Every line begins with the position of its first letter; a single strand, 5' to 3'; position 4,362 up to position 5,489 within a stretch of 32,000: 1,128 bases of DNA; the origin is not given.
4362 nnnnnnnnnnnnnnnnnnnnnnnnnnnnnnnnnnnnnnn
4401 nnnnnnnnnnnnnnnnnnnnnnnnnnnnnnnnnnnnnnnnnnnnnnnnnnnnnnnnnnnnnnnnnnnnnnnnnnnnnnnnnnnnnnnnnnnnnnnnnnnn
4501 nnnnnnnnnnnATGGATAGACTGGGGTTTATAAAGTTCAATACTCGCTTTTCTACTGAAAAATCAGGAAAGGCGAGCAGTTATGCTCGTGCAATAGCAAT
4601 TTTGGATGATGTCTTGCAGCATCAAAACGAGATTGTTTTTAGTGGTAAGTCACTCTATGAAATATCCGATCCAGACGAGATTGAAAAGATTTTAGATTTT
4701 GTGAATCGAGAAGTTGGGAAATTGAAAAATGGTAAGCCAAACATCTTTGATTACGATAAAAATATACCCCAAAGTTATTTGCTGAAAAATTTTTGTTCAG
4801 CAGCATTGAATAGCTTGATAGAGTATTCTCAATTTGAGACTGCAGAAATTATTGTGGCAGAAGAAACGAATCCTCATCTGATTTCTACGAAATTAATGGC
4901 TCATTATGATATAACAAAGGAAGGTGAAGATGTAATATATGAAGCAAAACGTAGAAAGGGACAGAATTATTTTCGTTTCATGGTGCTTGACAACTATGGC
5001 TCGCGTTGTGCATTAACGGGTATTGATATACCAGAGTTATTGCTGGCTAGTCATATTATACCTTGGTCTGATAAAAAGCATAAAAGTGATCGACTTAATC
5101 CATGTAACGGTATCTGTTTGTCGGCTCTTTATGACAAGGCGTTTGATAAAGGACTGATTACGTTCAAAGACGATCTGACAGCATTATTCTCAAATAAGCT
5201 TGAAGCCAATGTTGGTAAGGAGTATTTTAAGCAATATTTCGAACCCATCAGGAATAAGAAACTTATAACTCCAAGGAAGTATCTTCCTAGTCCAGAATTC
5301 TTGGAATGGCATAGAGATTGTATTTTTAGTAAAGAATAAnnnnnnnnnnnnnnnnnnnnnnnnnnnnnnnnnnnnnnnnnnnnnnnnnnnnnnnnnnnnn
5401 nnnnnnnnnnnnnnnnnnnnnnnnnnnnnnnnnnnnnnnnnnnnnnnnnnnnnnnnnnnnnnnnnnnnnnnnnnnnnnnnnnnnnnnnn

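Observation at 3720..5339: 2-TM coiled-coil protein plus HNH_2 nuclease riding behind a type II R-M pair: candidate uncharacterised defence module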

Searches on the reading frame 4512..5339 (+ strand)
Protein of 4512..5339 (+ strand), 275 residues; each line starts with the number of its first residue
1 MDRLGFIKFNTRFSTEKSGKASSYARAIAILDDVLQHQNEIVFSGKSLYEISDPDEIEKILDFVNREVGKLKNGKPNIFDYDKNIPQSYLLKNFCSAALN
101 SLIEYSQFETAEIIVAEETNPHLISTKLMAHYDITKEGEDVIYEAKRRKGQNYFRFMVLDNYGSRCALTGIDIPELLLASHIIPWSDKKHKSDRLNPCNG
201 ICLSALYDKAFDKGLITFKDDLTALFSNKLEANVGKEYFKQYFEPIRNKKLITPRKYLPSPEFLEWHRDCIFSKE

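Call 3: search_protein_families(library=pfam, proteins=[window:4512-5339:+], max_evalue=1)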
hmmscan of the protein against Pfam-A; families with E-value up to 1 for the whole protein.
window:4512-5339:+ (275 aa): 1 family
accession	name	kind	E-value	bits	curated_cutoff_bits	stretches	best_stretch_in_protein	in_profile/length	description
PF13391.12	HNH_2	-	2.2e-12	47.1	21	1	166-219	1-66/66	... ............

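Call 4: search_protein_families(library=padloc, proteins=[window:4512-5339:+], max_evalue=1)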
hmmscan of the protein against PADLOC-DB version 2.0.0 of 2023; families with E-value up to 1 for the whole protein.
window:4512-5339:+ (275 aa): 3 families
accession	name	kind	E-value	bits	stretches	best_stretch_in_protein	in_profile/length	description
PDLC04132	HNH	-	2.5e-48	162.6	1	132-274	135-274/286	-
PDLC03546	HNH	-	3.7e-23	79.9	1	120-272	129-277/282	Type II restriction enzyme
PDLC03529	REase_II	-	1.1e-05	22.8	1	165-239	284-356/389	Type II restriction enzyme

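Call 5: search_protein_families(library=ncbifam, proteins=[window:4512-5339:+], max_evalue=1)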
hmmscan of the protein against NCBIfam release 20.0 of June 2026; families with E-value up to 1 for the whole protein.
window:4512-5339:+ (275 aa): 1 family
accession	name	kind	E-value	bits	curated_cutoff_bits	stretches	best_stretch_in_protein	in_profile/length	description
NF045808.1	PT-DNA_restrict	exception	3.6e-15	55.8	180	1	121-272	139-283/284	phosphorothioated DNA-binding restriction endonuclease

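Call 6: search_protein_families(library=phrogs, proteins=[window:4512-5339:+], max_evalue=1)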
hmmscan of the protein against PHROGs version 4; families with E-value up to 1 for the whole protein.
window:4512-5339:+ (275 aa): 5 families
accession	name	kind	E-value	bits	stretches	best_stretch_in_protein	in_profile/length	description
phrog_20585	-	unknown function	1.3e-10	41.7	1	122-227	192-295/337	-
phrog_23050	-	unknown function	3.1e-08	34.2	1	125-221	250-341/383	-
phrog_14240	-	unknown function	0.00026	21.3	1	127-267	172-309/315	-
phrog_31713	-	unknown function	0.013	15.6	1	139-232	184-270/292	-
phrog_21425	-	unknown function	0.025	14.9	1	144-213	198-262/319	-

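Call 7: search_solved_structures(query=window:4512-5339:+, max_evalue=10, show_alignments=3)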
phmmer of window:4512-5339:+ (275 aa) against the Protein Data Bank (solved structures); distinct sequences matched with E-value up to 10: 1.
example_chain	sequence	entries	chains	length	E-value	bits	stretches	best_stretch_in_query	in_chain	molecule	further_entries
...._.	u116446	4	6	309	8.7e-14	55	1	144-238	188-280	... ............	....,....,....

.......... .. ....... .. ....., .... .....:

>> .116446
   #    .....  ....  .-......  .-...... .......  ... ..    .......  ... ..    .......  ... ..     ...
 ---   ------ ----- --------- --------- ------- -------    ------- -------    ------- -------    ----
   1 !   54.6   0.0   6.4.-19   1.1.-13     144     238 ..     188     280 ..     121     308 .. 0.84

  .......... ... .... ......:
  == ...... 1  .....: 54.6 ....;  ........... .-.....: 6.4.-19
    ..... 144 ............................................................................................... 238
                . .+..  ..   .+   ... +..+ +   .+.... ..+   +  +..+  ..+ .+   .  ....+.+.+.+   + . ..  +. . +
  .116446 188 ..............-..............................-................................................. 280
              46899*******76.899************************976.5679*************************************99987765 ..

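Call 10: find_homologous_proteins(query=window:4512-5339:+, max_evalue=0.001)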
Query window:4512-5339:+ (275 aa): 2770 proteins with E <= 0.001 among 3616 candidates; the best 120 are listed.
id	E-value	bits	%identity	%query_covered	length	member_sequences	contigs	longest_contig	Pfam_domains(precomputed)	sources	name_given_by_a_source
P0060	1.7e-181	620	99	100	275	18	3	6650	PF13391.13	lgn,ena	-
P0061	7.1e-124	431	70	100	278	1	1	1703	PF13391.13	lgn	-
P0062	4.4e-119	415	68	99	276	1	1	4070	PF13391.13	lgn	-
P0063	3.1e-109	383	64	99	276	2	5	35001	PF13391.13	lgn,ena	-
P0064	4.7e-109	382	64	99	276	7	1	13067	PF13391.13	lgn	-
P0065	1.1e-108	381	64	100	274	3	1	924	PF13391.13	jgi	jgi:putative restriction endonuclease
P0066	1.8e-108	380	63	100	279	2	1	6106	PF13391.13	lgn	-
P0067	3.1e-108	380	65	99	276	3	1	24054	PF13391.13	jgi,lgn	jgi:putative restriction endonuclease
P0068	1.4e-107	377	65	99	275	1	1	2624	PF13391.13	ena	-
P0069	1.6e-107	377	62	99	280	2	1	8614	PF13391.13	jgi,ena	-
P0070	3.8e-107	376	65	99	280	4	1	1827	PF13391.13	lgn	-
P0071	5.3e-107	376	64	99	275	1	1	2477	PF13391.13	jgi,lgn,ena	-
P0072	1.0e-106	375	65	99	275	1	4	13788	PF13391.13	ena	-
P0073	1.2e-106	374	61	100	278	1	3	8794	PF13391.13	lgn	-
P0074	1.6e-106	374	63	100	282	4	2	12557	PF13391.13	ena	-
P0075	2.5e-106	373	63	99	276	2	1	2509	PF13391.13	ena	-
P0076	5.4e-106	372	62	99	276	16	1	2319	PF13391.13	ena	-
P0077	7.7e-106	372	62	99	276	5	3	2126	PF13391.13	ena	-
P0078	7.8e-106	372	64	100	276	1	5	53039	PF13391.13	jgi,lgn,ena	-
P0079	8.0e-106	372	62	99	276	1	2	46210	PF13391.13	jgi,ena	-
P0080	8.2e-106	372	63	99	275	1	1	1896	PF13391.13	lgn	-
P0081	1.7e-105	371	61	100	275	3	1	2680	PF13391.13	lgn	-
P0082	1.8e-105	370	64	99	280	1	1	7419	PF13391.13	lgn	-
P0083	2.7e-105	370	65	99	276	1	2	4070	PF13391.13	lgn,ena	-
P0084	3.0e-105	370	64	99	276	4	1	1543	PF13391.13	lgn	-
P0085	3.0e-105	370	61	100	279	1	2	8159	PF13391.13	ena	-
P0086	3.6e-105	370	64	99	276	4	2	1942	PF13391.13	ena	-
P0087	3.6e-105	369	63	99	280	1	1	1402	PF13391.13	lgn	-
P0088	3.7e-105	369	62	99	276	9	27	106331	PF13391.13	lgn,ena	-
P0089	4.0e-105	369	62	100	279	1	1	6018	PF13391.13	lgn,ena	-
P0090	4.1e-105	369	65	99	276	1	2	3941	PF13391.13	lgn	-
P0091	5.3e-105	369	62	99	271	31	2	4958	PF13391.13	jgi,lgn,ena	-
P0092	5.4e-105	369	63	100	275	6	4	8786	PF13391.13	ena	-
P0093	7.5e-105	368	62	99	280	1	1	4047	PF13391.13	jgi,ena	-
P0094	8.1e-105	368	63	99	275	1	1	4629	PF13391.13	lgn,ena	-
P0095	1.4e-104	368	63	100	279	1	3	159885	PF13391.13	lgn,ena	-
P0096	1.7e-104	367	63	100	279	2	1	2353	PF13391.13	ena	-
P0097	2.0e-104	367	62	99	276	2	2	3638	PF13391.13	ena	-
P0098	3.5e-104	366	62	100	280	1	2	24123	PF13391.13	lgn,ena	-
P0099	3.5e-104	366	64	99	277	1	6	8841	PF13391.13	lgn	-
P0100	3.6e-104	366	62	99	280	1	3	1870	PF13391.13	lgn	-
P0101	4.1e-104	366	62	99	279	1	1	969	PF13391.13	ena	-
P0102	5.0e-104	366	61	99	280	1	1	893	PF13391.13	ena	-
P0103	5.6e-104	366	62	99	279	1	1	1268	PF13391.13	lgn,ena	-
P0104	6.1e-104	365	62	99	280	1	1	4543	PF13391.13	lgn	-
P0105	7.0e-104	365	62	99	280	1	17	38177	PF13391.13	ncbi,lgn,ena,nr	ncbi:MAG: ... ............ [Prevotella sp.]|nr:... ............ [Prevotella sp.] MDY4038039.1 HNH en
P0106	1.2e-103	365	62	99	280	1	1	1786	PF13391.13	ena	-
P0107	1.3e-103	364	62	99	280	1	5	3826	PF13391.13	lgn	-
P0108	1.3e-103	364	62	99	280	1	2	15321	PF13391.13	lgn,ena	-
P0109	1.3e-103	364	62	100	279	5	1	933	PF13391.13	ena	-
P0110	1.4e-103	364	61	99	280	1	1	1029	PF13391.13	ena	-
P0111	1.4e-103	364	63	99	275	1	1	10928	PF13391.13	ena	-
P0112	1.4e-103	364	62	99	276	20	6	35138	PF13391.13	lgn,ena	-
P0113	1.6e-103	364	62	99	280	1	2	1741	PF13391.13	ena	-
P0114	1.7e-103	364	61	100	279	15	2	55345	PF13391.13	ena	-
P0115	1.8e-103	364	62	99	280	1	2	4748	PF13391.13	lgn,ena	-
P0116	1.9e-103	364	63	99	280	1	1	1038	PF13391.13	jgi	-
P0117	2.0e-103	364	62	99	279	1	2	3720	PF13391.13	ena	-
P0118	2.1e-103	364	62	100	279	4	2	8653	PF13391.13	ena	-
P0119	2.1e-103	364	62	99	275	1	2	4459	PF13391.13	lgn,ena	-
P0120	2.2e-103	364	62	99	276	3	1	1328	PF13391.13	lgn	-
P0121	2.5e-103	363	61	100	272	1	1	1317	PF13391.13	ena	-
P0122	2.5e-103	363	62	99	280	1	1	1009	PF13391.13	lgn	-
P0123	3.4e-103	363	62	99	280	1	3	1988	PF13391.13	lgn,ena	-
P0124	3.5e-103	363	62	99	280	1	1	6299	PF13391.13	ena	-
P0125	3.6e-103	363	63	99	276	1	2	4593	PF13391.13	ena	-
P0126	3.7e-103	363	62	100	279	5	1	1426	PF13391.13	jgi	-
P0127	4.1e-103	363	61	100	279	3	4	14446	PF13391.13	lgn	-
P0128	6.0e-103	362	61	99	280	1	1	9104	PF13391.13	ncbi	-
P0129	6.2e-103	362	62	99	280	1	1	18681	PF13391.13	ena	-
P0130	6.4e-103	362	62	99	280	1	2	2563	PF13391.13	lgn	-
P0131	7.8e-103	362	61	100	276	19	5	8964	PF13391.13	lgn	-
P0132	8.3e-103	362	62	99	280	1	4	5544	PF13391.13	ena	-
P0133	9.1e-103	362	62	99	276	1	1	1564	PF13391.13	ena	-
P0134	9.5e-103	362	63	99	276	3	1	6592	PF13391.13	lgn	-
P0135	9.6e-103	362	61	99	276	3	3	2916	PF13391.13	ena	-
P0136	9.8e-103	362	63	99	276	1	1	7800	PF13391.13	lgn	-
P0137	1.3e-102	361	61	99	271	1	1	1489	PF13391.13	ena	-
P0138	1.4e-102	361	61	99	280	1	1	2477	PF13391.13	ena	-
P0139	1.6e-102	361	61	99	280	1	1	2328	PF13391.13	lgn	-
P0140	1.8e-102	361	60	99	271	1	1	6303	PF13391.13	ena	-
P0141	1.9e-102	361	62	99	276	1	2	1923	PF13391.13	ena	-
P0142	1.9e-102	361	62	99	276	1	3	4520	PF13391.13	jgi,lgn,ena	-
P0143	2.3e-102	360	62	99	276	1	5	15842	PF13391.13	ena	-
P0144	2.3e-102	360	62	99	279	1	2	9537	PF13391.13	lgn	-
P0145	2.3e-102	360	61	99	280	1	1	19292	PF13391.13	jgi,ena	-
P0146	2.3e-102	360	62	99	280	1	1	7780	PF13391.13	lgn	-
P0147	2.5e-102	360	61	99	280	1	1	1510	PF13391.13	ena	-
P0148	2.6e-102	360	60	99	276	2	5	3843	PF13391.13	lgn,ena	-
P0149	2.7e-102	360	62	100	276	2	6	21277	PF13391.13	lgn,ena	-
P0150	2.9e-102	360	63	99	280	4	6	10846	PF13391.13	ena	-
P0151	3.1e-102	360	60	100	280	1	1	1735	PF13391.13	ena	-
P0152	3.2e-102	360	62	100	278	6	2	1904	PF13391.13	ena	-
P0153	3.3e-102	360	62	99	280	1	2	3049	PF13391.13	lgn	-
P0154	3.6e-102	360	62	99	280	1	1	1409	PF13391.13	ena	-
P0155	3.9e-102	360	62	100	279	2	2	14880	PF13391.13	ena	-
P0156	4.2e-102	359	60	100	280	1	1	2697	PF13391.13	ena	-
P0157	4.4e-102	359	62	99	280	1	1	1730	PF13391.13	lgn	-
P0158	4.4e-102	359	61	99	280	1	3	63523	PF13391.13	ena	-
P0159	4.5e-102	359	61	99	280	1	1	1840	PF13391.13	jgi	-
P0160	4.5e-102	359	61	99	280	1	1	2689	PF13391.13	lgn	-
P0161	4.5e-102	359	61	99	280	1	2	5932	PF13391.13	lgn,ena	-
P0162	4.9e-102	359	61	99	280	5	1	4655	PF13391.13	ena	-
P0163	5.0e-102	359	62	99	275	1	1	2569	PF13391.13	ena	-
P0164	5.5e-102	359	61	99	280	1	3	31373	PF13391.13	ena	-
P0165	6.3e-102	359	61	100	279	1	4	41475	PF13391.13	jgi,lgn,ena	-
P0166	6.3e-102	359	61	99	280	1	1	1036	PF13391.13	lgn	-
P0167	6.3e-102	359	61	100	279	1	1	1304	PF13391.13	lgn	-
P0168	6.8e-102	359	62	100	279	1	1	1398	PF13391.13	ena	-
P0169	7.1e-102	359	61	99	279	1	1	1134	PF13391.13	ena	-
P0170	8.3e-102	358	60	99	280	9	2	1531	PF13391.13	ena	-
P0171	8.5e-102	358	60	98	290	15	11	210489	PF13391.13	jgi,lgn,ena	-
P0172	9.3e-102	358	61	100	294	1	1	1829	PF13391.13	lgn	-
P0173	1.2e-101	358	61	99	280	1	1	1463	PF13391.13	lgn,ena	-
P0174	1.2e-101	358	61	99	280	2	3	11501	PF13391.13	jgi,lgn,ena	-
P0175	1.3e-101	358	62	99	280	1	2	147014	PF13391.13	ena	-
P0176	1.4e-101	358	61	99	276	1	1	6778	PF13391.13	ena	-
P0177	1.5e-101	358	60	100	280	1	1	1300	PF13391.13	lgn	-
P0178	1.6e-101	358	61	99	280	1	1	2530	PF13391.13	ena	-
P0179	1.6e-101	358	60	99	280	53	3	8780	PF13391.13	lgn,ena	-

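Call 30: find_encoding_contigs(protein=P0088, flank=6000, max_places=5)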
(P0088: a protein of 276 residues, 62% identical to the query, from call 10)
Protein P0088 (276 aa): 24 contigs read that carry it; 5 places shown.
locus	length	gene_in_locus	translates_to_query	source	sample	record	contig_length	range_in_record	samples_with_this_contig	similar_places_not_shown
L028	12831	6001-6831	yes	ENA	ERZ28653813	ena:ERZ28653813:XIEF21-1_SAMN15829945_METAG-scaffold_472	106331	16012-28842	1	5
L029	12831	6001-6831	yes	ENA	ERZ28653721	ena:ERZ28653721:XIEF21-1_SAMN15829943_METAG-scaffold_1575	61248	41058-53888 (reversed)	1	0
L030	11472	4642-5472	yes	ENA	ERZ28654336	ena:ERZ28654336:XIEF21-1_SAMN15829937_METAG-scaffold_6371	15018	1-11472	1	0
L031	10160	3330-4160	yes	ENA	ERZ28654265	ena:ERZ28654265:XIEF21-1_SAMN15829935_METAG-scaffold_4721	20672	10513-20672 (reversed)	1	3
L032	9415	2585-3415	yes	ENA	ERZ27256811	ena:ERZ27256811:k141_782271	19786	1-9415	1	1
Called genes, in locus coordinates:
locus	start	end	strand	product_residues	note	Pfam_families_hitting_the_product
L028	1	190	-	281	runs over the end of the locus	PF12833:HTH_18, PF00165:HTH_AraC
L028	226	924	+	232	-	PF12682:Flavodoxin_4, PF03358:FMN_red (weak), PF12724:Flavodoxin_5 (faint)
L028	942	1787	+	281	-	PF00248:Aldo_ket_red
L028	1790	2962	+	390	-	PF00465:Fe-ADH, PF25137:ADH_Fe_C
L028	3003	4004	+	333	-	PF02627:CMD, PF07883:Cupin_2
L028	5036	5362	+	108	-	PF02498:Bro-N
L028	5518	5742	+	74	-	PF01381:HTH_3 (weak), PF13443:HTH_26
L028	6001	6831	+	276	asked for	PF13391:HNH_2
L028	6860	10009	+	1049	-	PF09565:RE_NgoFVII (weak), PF13091:PLDc_2, PF00270:DEAD, PF04851:ResIII, PF18766:SWI2_SNF2, PF00271:Helicase_C, PF11907:DUF3427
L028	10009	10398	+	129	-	PF00293:NUDIX, PF14815:NUDIX_4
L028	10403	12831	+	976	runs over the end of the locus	PF00580:UvrD-helicase (weak), PF13086:AAA_11, PF13604:AAA_30 (weak), PF06745:ATPase (weak), PF13086:AAA_11, PF13087:AAA_12, PF04480:DUF559, PF18741:MTES_1575, +2 more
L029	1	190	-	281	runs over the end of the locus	PF12833:HTH_18, PF00165:HTH_AraC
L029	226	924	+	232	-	PF12682:Flavodoxin_4, PF03358:FMN_red (weak), PF12724:Flavodoxin_5 (faint)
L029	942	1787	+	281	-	PF00248:Aldo_ket_red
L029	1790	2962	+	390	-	PF00465:Fe-ADH, PF25137:ADH_Fe_C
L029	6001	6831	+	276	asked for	PF13391:HNH_2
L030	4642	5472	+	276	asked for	PF13391:HNH_2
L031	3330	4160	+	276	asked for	PF13391:HNH_2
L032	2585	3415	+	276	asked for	PF13391:HNH_2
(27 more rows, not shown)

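Call 31: find_encoding_contigs(protein=P0063, flank=6000, max_places=4)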
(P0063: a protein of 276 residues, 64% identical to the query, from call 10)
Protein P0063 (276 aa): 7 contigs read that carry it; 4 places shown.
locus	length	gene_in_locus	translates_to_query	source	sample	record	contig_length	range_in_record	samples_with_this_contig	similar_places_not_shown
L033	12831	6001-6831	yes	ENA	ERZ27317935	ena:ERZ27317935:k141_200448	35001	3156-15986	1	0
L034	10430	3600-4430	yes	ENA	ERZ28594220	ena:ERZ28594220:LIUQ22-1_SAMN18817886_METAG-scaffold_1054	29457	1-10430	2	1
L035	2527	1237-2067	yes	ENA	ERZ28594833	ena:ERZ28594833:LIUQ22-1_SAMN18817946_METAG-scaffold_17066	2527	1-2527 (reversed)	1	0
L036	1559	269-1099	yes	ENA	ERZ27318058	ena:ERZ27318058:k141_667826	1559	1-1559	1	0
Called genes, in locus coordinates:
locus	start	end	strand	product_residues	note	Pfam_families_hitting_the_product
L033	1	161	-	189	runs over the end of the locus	PF02542:YgbB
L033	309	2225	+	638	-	-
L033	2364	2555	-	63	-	-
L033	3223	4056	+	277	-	PF13310:Virulence_RhuM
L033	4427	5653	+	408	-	PF17761:DUF1016_N, PF06250:YhcG_C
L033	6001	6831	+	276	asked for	PF13391:HNH_2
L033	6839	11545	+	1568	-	PF00270:DEAD, PF00271:Helicase_C, PF00580:UvrD-helicase, PF13245:AAA_19, PF13604:AAA_30, PF00580:UvrD-helicase, PF13361:UvrD_C, PF13538:UvrD_C_2, +3 more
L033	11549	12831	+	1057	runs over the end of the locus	PF09565:RE_NgoFVII, PF13091:PLDc_2, PF00270:DEAD, PF04851:ResIII, PF18766:SWI2_SNF2 (weak), PF00271:Helicase_C, PF11907:DUF3427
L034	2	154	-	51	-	?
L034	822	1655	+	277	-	PF13310:Virulence_RhuM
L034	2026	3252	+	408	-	PF17761:DUF1016_N, PF06250:YhcG_C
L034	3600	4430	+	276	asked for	PF13391:HNH_2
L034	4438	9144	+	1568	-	PF00270:DEAD, PF00271:Helicase_C, PF00580:UvrD-helicase, PF13245:AAA_19, PF13604:AAA_30, PF00580:UvrD-helicase, PF13361:UvrD_C, PF13538:UvrD_C_2, +3 more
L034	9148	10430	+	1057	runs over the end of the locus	PF09565:RE_NgoFVII, PF13091:PLDc_2, PF00270:DEAD, PF04851:ResIII, PF18766:SWI2_SNF2 (weak), PF00271:Helicase_C, PF11907:DUF3427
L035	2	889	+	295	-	?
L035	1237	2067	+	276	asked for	PF13391:HNH_2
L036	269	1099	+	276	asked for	PF13391:HNH_2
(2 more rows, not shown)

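Call 32: find_encoding_contigs(protein=P0171, flank=5000, max_places=3)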
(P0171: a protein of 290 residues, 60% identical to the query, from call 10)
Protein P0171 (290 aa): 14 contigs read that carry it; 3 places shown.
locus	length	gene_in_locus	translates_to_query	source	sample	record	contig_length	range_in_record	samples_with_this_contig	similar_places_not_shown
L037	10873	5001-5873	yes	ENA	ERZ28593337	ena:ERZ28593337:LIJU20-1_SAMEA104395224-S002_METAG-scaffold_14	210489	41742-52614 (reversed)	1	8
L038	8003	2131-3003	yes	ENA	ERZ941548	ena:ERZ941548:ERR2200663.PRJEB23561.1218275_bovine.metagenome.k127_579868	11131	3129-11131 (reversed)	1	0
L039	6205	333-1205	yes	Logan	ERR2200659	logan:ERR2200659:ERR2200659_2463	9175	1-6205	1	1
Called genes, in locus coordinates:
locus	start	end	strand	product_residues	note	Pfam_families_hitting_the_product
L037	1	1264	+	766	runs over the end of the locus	PF00331:Glyco_hydro_10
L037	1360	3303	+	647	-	PF03629:SASA, PF00756:Esterase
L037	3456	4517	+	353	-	-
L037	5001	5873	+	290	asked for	PF13391:HNH_2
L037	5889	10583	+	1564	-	PF00270:DEAD, PF00271:Helicase_C, PF00580:UvrD-helicase, PF13245:AAA_19, PF13604:AAA_30, PF00580:UvrD-helicase, PF13361:UvrD_C, PF13538:UvrD_C_2, +2 more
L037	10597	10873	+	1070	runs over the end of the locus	PF09565:RE_NgoFVII (weak), PF13091:PLDc_2, PF00270:DEAD (weak), PF04851:ResIII, PF18766:SWI2_SNF2, PF00271:Helicase_C, PF11907:DUF3427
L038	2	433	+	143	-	?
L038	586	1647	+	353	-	-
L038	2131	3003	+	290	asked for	PF13391:HNH_2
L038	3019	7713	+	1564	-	PF00270:DEAD, PF00271:Helicase_C, PF00580:UvrD-helicase, PF13245:AAA_19, PF13604:AAA_30, PF00580:UvrD-helicase, PF13361:UvrD_C, PF13538:UvrD_C_2, +2 more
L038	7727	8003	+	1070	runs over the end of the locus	PF09565:RE_NgoFVII (weak), PF13091:PLDc_2, PF00270:DEAD (weak), PF04851:ResIII, PF18766:SWI2_SNF2, PF00271:Helicase_C, PF11907:DUF3427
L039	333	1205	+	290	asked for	PF13391:HNH_2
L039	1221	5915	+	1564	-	PF00270:DEAD, PF00271:Helicase_C, PF00580:UvrD-helicase, PF13245:AAA_19, PF13604:AAA_30, PF00580:UvrD-helicase, PF13361:UvrD_C, PF13538:UvrD_C_2, +2 more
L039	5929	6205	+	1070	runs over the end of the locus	PF09565:RE_NgoFVII (weak), PF13091:PLDc_2, PF00270:DEAD (weak), PF04851:ResIII, PF18766:SWI2_SNF2, PF00271:Helicase_C, PF11907:DUF3427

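Call 33: find_encoding_contigs(protein=P0095, flank=5000, max_places=3)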
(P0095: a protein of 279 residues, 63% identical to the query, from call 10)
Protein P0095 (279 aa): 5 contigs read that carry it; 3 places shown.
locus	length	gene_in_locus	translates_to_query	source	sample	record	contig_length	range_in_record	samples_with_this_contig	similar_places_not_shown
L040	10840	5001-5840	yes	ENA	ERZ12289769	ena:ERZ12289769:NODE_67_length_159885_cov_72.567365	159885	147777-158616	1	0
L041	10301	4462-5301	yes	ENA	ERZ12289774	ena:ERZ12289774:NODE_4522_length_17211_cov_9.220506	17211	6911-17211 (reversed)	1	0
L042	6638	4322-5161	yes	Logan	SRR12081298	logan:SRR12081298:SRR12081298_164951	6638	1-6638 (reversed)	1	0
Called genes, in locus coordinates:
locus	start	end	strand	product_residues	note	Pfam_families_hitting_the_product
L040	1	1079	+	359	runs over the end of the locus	PF02463:SMC_N, PF11398:DUF2813 (weak), PF13175:AAA_15, PF13476:AAA_23, PF13304:AAA_21, PF13175:AAA_15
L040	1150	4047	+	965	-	PF02384:N6_Mtase, PF07669:Eco57I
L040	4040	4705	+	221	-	-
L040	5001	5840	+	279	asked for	PF13391:HNH_2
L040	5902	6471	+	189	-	-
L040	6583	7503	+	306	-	-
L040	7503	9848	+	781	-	-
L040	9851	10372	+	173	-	PF03852:Vsr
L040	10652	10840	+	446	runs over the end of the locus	PF00589:Phage_integrase (weak)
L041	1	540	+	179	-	?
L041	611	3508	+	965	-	PF02384:N6_Mtase, PF07669:Eco57I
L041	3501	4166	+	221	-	-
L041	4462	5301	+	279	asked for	PF13391:HNH_2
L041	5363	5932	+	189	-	-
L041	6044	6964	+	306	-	-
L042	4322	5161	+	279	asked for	PF13391:HNH_2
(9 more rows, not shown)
